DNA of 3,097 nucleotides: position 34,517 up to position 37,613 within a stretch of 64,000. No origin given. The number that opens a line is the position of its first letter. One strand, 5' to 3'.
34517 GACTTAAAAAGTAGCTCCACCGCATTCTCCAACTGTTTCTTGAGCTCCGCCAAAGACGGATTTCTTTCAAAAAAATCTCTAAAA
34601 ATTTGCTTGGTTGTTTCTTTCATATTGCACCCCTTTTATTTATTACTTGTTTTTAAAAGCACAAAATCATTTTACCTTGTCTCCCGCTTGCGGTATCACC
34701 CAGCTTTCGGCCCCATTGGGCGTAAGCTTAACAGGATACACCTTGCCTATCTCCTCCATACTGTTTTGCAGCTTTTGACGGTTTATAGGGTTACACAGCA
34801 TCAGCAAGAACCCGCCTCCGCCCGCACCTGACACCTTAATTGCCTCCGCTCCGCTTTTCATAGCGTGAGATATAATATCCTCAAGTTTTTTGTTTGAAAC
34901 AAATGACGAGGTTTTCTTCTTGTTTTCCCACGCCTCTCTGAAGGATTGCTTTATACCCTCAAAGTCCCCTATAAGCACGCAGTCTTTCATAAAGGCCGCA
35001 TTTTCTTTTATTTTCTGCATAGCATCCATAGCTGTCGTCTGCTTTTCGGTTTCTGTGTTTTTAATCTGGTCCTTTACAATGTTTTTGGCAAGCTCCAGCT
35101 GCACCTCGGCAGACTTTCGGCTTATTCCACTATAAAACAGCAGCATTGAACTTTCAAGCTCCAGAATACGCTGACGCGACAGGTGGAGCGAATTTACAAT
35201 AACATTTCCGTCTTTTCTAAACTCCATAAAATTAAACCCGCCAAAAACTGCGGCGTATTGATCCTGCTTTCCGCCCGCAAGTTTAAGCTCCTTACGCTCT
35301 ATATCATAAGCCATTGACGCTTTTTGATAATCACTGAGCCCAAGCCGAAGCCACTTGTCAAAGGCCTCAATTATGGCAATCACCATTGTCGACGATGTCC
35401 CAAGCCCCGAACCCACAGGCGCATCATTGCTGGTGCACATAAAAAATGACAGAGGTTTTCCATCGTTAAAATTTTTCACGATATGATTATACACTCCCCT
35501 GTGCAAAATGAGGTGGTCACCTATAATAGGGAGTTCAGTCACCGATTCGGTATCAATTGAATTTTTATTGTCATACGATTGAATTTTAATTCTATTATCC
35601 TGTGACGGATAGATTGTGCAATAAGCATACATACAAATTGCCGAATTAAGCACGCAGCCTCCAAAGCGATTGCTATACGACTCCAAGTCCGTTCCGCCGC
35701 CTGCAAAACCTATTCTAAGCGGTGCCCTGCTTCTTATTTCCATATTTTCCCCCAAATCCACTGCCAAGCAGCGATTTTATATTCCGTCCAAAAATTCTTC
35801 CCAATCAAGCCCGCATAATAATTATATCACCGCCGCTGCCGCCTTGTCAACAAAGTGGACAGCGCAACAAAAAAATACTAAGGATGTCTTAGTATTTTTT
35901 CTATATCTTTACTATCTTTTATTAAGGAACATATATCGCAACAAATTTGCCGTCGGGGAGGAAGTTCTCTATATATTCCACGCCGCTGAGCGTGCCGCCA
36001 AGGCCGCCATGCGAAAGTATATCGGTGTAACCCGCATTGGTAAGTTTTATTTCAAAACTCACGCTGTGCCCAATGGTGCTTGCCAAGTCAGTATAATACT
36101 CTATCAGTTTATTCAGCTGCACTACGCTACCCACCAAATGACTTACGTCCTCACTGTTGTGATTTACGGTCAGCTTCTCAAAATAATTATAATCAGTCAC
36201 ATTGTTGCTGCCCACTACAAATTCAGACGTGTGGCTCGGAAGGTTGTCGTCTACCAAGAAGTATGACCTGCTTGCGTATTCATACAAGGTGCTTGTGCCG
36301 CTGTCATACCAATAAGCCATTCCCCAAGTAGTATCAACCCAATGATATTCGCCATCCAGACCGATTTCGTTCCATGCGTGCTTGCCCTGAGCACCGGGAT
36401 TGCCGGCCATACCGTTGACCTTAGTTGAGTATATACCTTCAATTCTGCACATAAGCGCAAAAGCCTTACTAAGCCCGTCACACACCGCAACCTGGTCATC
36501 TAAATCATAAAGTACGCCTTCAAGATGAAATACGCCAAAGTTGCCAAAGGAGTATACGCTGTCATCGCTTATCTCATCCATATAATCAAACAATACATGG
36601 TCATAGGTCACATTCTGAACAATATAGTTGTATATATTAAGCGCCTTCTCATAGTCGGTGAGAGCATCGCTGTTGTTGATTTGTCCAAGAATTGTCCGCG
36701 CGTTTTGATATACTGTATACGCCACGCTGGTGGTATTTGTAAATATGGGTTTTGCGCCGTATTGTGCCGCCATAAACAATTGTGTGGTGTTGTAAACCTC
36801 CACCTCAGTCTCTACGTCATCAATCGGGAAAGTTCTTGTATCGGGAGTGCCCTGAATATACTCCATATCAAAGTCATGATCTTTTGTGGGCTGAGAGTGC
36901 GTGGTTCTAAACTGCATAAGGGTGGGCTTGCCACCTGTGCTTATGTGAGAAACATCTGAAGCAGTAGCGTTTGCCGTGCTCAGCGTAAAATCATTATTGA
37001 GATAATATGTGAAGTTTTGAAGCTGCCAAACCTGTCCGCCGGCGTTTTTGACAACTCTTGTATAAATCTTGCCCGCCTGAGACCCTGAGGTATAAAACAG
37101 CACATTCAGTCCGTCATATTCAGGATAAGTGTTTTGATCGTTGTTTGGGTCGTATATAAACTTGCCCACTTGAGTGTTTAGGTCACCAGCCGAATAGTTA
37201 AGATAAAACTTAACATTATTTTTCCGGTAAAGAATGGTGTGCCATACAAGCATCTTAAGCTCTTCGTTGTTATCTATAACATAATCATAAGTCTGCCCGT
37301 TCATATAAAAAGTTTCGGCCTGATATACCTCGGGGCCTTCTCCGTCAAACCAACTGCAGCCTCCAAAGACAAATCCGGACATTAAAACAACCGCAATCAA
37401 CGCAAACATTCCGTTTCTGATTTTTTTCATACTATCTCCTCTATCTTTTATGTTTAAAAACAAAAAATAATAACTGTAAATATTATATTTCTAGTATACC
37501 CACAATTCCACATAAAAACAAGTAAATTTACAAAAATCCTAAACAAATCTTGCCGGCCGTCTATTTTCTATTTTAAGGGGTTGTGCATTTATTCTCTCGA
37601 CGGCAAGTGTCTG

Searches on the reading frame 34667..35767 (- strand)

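Call 13: search_protein_families(library=pfam, proteins=[window:34667-35767:-], max_evalue=0.00001)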
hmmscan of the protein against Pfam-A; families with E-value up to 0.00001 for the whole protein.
window:34667-35767:- (366 aa): 2 families
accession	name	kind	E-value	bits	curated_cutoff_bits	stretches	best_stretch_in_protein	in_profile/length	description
PF00288.32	GHMP_kinases_N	-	1.5e-15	57.6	22.3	1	92-177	6-87/87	GHMP kinases N terminal domain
PF08544.19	GHMP_kinases_C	-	1.1e-08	35.8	21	1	265-340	6-82/85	GHMP kinases C terminal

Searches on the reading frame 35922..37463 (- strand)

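Call 13: search_protein_families(library=pfam, proteins=[window:35922-37463:-], max_evalue=0.00001)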
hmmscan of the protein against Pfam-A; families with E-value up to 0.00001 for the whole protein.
window:35922-37463:- (513 aa): 1 family
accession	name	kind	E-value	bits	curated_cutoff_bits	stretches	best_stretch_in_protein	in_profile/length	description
PF01841.26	Transglut_core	-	3.9e-10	40.4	23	1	267-376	11-104/108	Transglutaminase-like superfamily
